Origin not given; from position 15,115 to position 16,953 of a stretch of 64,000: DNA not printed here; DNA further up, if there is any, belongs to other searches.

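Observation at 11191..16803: CbcL-like and ImcH-like inner-membrane multihaem cytochromes encoded side by side behind two Crp/Fnr-type genes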

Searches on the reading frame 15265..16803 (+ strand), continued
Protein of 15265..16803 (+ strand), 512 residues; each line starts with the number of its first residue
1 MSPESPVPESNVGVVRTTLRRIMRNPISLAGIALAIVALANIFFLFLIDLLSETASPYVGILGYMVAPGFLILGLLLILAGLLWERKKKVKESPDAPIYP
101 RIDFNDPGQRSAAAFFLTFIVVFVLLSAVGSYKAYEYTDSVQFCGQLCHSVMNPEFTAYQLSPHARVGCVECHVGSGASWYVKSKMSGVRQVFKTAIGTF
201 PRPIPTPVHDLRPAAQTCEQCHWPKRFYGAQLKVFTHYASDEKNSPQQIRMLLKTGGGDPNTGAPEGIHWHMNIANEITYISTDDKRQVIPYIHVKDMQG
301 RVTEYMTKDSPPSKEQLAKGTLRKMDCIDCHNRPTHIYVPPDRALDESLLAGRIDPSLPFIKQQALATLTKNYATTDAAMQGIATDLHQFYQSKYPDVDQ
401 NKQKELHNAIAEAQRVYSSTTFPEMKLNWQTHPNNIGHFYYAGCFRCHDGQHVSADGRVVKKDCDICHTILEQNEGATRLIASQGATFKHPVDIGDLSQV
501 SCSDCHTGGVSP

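Call 70: find_homologous_proteins(query=L008:74-2113:+, max_evalue=0.00001)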
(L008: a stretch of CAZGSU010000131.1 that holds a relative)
Query L008:74-2113:+ (680 aa): 659 proteins with E <= 0.00001 among 8000 candidates; the best 120 are listed.
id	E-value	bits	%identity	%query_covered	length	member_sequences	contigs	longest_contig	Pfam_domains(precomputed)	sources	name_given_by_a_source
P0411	0.0e+0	1488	94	100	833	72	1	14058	PF11854.15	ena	-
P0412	0.0e+0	1471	92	100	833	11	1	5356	PF11854.15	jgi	jgi:MtrB/PioB family decaheme-associated outer membrane protein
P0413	0.0e+0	1447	91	100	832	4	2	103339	PF11854.15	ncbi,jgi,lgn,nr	ncbi:MAG TPA: MtrB/PioB family decaheme-associated outer membrane protein [Terriglobales bacterium]|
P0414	0.0e+0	1439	90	100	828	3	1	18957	PF11854.15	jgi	jgi:MtrB/PioB family decaheme-associated outer membrane protein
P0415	0.0e+0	1416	88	100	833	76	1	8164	PF11854.15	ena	-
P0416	0.0e+0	1405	88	100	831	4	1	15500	PF11854.15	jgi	-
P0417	0.0e+0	1390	87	100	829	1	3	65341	PF11854.15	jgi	jgi:MtrB/PioB family decaheme-associated outer membrane protein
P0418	0.0e+0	1383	87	100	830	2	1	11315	PF11854.15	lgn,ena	-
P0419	0.0e+0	1381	87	100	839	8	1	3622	PF11854.15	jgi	-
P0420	0.0e+0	1381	87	100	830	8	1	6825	PF11854.15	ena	-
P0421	0.0e+0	1380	85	100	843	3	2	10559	PF11854.15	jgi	jgi:MtrB/PioB family decaheme-associated outer membrane protein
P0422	0.0e+0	1379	87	100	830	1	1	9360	PF11854.15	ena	-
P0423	0.0e+0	1378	87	100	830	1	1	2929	PF11854.15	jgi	-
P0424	0.0e+0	1375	86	100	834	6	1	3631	PF11854.15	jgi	jgi:MtrB/PioB family decaheme-associated outer membrane protein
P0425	0.0e+0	1375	86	100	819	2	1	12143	PF11854.15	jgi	jgi:MtrB/PioB family decaheme-associated outer membrane protein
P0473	0.0e+0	1181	74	100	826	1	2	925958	PF11854.15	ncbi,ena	-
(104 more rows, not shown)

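Call 71: find_encoding_contigs(protein=P0413, flank=10000, max_places=1)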
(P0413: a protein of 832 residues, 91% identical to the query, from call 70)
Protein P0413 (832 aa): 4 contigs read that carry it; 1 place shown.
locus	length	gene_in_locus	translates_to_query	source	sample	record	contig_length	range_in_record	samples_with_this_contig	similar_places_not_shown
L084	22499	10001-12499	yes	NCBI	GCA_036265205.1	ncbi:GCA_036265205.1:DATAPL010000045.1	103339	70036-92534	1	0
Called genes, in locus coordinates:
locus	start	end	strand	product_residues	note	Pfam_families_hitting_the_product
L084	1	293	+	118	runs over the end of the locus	PF04341:DUF485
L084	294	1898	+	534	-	PF00474:SSF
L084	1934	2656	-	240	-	PF00027:cNMP_binding, PF13545:HTH_Crp_2, PF00325:Crp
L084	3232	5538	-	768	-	PF00989:PAS, PF08448:PAS_4, PF13188:PAS_8, PF13426:PAS_9, PF00989:PAS, PF08447:PAS_3, PF08448:PAS_4, PF13426:PAS_9, +10 more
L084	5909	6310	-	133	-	-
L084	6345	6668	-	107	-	PF00072:Response_reg (weak)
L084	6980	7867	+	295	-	PF00582:Usp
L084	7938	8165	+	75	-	PF11154:DUF2934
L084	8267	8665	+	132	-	-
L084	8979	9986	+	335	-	PF13435:Cytochrome_C554 (faint), PF22113:Mtrc-MtrF_II-IV_dom (faint), PF14522:Cytochrome_C7 (faint), PF14537:Cytochrom_c3_2 (faint), PF22678:Cytochrom_c_NrfB-like, PF09699:Paired_CXXCH_1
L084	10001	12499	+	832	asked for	PF11854:MtrB_PioB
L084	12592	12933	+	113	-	PF13442:Cytochrome_CBB3, PF00034:Cytochrom_C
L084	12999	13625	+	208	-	PF03264:Cytochrom_NNT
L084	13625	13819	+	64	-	-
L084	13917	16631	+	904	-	PF02629:CoA_binding, PF13380:CoA_binding_2, PF13607:Succ_CoA_lig, PF19045:Ligase_CoA_2, PF13549:ATP-grasp_5, PF13302:Acetyltransf_3, PF00583:Acetyltransf_1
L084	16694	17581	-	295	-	PF00582:Usp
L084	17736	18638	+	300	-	-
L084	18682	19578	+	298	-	PF00582:Usp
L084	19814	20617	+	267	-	-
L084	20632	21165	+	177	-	PF00034:Cytochrom_C, PF13442:Cytochrome_CBB3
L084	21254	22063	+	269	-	PF14686:fn3_3 (weak), PF13620:CarboxypepD_reg, PF13715:CarbopepD_reg_2 (faint), PF22904:NOMO1-like_2nd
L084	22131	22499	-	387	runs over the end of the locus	PF00326:Peptidase_S9 (faint), PF03583:LIP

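Call 72: find_encoding_contigs(protein=P0473, flank=10000, max_places=1)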
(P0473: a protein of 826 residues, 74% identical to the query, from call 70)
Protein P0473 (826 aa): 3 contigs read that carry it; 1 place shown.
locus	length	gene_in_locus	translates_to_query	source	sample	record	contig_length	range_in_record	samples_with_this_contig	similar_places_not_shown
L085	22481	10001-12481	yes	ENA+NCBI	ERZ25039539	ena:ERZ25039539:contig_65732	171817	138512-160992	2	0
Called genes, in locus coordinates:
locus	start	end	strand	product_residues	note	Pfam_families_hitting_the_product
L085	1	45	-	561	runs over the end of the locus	PF17092:PCB_OB (faint), PF13509:S1_2 (faint), PF18614:RNase_II_C_S1 (faint), PF00575:S1, PF00575:S1, PF23459:S1_RRP5, PF00575:S1, PF23459:S1_RRP5 (weak), +1 more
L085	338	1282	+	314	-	PF07786:HGSNAT_cat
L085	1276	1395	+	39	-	-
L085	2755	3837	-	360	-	PF07228:SpoIIE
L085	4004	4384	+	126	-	-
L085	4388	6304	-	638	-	PF00989:PAS, PF08448:PAS_4, PF13426:PAS_9, PF08447:PAS_3, PF00990:GGDEF, PF00563:EAL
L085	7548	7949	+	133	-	-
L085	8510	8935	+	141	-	PF13442:Cytochrome_CBB3 (weak)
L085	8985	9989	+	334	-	PF14522:Cytochrome_C7 (faint), PF22113:Mtrc-MtrF_II-IV_dom (faint), PF14537:Cytochrom_c3_2 (faint), PF22678:Cytochrom_c_NrfB-like (weak), PF09699:Paired_CXXCH_1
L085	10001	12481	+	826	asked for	PF11854:MtrB_PioB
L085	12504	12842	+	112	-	PF00034:Cytochrom_C, PF13442:Cytochrome_CBB3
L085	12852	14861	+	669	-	PF03264:Cytochrom_NNT (faint), PF14522:Cytochrome_C7 (faint), PF14537:Cytochrom_c3_2 (faint), PF09699:Paired_CXXCH_1 (faint), PF14358:DUF4405 (faint), PF01292:Ni_hydr_CYTB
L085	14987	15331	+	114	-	PF13442:Cytochrome_CBB3, PF00034:Cytochrom_C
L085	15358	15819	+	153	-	PF00355:Rieske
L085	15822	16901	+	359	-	PF00033:Cytochrome_B, PF13631:Cytochrom_B_N_2, PF00032:Cytochrom_B_C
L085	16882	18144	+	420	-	PF09699:Paired_CXXCH_1 (faint), PF14522:Cytochrome_C7 (faint), PF22678:Cytochrom_c_NrfB-like (weak), PF14537:Cytochrom_c3_2 (weak)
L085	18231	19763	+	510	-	PF03264:Cytochrom_NNT, PF14522:Cytochrome_C7 (faint), PF14537:Cytochrom_c3_2 (faint)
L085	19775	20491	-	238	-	PF00027:cNMP_binding, PF13545:HTH_Crp_2, PF00325:Crp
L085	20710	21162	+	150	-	PF02566:OsmC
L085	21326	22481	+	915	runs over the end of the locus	PF02629:CoA_binding, PF13380:CoA_binding_2, PF13607:Succ_CoA_lig, PF19045:Ligase_CoA_2, PF13549:ATP-grasp_5, PF13302:Acetyltransf_3, PF00583:Acetyltransf_1, PF13508:Acetyltransf_7 (weak)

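Call 93: predict_structure(alignment_id=A1)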
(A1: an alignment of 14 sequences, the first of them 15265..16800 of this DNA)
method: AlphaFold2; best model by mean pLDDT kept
length: 512 residues; sequences in the alignment: 14
mean_pLDDT: 40.3   pTM: 0.28
mean pLDDT of the five models: 40.3, 39.2, 37.6, 36.1, 34.6
residues with pLDDT >= 90: 0; 70-90: 38; 50-70: 81; < 50: 393
segments of 3 or more residues with pLDDT < 50: 1-10, 12-18, 24-28, 51-66, 95-122, 124-343, 420-512
pLDDT, mean of each block of 10 residues (from residue 1): 41 49 48 52 51 42 49 55 54 47 43 45 46 35 31 30 29 29 28 26 23 24 26 29 31 32 31 28 28 30 32 34 29 31 50 67 59 56 81 76 84 66 34 29 30 29 37 35 32 28 27 26
secondary structure, 60 per line:
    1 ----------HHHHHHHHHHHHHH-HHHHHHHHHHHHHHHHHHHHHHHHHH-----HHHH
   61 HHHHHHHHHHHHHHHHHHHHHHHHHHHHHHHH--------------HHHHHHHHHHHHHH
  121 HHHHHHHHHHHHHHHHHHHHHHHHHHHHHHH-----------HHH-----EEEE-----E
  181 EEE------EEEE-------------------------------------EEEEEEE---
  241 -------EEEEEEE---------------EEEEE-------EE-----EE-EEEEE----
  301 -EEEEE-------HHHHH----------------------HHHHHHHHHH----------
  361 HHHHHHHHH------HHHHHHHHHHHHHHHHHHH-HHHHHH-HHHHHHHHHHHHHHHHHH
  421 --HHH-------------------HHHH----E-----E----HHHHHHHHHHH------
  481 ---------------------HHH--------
elements in order: H11-24 H26-51 H57-92 H107-151 E171-174 E180-183 E190-193 E231-237 E248-254 E270-274 E292-296 E302-306 H314-318 H341-350 H361-369 H376-394 H396-401 H403-420 H445-448 H464-474
